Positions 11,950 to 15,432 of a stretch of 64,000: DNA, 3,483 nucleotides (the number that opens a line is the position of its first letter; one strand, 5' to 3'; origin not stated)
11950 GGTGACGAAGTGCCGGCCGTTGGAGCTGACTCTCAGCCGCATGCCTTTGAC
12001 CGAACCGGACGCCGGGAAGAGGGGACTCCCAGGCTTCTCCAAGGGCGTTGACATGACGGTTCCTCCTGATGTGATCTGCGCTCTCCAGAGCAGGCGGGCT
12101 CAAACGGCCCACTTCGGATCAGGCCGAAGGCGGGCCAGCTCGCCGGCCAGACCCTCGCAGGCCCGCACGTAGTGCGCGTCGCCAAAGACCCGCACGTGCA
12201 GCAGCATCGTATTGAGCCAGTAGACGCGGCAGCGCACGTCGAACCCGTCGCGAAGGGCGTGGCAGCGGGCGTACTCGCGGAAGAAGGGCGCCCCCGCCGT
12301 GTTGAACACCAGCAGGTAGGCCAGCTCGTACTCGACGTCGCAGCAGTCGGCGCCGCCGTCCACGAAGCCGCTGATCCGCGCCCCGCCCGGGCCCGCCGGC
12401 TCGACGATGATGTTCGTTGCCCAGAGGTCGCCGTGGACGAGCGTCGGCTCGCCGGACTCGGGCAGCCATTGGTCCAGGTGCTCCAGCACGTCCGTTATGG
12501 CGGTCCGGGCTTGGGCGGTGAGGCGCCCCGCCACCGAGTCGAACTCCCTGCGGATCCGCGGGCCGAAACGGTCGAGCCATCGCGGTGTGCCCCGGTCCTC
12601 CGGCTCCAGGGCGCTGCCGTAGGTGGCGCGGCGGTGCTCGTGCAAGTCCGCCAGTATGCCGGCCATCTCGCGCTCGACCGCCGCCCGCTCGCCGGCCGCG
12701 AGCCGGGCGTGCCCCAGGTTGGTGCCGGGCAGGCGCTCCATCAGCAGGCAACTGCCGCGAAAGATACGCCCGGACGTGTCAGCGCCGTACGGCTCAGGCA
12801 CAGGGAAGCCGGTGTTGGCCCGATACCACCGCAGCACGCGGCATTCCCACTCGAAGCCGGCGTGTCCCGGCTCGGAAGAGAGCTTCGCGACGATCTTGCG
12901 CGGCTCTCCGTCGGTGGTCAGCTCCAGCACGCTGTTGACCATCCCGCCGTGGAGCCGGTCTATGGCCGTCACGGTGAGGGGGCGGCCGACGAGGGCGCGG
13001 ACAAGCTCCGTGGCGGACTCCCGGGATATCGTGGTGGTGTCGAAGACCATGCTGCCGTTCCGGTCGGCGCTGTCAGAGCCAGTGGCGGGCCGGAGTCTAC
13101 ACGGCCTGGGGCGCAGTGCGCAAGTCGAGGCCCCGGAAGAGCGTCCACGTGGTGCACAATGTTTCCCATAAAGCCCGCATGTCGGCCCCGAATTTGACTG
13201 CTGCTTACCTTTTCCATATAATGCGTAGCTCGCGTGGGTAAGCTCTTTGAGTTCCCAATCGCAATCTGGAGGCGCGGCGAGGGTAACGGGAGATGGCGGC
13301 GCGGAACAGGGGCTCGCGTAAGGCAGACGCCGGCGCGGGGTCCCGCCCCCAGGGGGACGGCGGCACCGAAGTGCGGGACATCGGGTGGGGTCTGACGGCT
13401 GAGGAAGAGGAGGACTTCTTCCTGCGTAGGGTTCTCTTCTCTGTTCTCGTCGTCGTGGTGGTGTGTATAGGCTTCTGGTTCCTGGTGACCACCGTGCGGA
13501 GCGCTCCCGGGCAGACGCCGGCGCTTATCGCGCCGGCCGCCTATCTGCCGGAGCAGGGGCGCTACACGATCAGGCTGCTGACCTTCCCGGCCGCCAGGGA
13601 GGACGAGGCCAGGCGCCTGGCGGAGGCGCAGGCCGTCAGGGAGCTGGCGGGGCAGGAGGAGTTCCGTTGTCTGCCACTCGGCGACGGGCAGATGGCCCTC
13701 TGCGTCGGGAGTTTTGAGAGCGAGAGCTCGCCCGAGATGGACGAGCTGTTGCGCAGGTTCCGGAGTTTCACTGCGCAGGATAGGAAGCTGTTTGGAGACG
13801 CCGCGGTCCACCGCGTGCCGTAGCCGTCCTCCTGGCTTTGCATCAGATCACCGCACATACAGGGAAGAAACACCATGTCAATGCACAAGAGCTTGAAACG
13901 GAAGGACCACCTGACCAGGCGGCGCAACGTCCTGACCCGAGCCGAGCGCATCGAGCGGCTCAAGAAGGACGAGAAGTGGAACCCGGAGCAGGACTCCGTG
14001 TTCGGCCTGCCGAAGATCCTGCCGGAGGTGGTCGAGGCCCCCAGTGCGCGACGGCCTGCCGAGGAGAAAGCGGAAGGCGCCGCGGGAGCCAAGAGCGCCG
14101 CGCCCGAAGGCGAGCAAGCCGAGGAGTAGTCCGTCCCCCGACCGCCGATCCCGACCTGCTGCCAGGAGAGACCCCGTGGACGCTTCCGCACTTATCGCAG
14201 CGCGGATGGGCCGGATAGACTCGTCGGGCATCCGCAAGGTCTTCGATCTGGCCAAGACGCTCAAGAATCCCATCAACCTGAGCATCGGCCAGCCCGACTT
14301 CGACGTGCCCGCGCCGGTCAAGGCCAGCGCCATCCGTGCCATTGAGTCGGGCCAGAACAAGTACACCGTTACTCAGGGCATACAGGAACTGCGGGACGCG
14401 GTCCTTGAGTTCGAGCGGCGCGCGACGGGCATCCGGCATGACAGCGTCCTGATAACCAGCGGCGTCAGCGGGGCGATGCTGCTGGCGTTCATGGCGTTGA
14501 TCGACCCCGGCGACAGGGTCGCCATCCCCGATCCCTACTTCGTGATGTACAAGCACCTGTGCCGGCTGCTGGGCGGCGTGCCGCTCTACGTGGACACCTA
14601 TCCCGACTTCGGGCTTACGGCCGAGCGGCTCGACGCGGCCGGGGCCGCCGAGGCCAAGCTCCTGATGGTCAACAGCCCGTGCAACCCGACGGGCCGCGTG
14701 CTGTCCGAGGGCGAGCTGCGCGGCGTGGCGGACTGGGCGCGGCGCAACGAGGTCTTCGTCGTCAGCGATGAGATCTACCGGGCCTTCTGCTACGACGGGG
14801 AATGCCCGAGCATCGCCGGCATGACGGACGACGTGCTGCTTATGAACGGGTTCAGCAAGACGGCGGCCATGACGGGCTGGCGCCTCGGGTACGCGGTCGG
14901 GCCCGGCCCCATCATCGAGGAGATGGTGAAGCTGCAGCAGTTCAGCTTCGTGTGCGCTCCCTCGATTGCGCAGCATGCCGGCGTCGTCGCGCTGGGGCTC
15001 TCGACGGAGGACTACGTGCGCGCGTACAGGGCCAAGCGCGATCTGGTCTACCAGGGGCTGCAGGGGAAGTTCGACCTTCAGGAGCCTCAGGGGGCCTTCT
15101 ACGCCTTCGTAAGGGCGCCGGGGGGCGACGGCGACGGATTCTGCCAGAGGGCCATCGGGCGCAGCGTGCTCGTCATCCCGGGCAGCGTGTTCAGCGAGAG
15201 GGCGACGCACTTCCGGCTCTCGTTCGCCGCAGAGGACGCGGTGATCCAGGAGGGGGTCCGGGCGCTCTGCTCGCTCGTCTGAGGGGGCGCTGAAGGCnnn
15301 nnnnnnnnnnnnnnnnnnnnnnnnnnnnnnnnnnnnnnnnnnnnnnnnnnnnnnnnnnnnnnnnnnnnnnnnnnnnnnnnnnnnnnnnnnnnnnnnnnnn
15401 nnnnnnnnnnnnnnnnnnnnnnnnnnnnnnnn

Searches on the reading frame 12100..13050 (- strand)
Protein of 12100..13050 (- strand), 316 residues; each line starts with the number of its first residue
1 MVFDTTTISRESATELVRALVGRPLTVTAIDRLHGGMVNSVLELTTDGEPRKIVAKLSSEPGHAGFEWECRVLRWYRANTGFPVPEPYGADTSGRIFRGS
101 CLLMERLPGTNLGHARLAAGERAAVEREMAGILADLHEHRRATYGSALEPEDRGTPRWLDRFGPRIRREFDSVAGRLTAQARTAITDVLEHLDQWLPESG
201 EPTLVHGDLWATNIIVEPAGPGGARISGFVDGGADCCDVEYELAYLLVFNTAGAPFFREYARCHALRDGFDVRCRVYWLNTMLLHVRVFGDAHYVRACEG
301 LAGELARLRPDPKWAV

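Call 58: search_protein_families(library=pfam, proteins=[window:12100-13050:-], max_evalue=0.001)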
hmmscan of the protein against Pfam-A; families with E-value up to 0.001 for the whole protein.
window:12100-13050:- (316 aa): 2 families
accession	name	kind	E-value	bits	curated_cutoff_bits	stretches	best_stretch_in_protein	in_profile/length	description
PF01636.29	APH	-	2.6e-24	86.7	23.2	1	32-261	4-226/239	Phosphotransferase enzyme family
PF03881.20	Fructosamin_kin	-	1.3e-19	71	22.4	1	14-297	6-278/288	Fructosamine kinase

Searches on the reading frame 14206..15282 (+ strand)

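Call 58: search_protein_families(library=pfam, proteins=[window:14206-15282:+], max_evalue=0.001)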
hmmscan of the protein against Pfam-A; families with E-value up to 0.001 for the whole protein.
window:14206-15282:+ (358 aa): 1 family
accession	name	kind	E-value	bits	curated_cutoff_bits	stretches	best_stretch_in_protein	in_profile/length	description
PF00155.27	Aminotran_1_2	-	4.1e-59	201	19.7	1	21-354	2-361/361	Aminotransferase class I and II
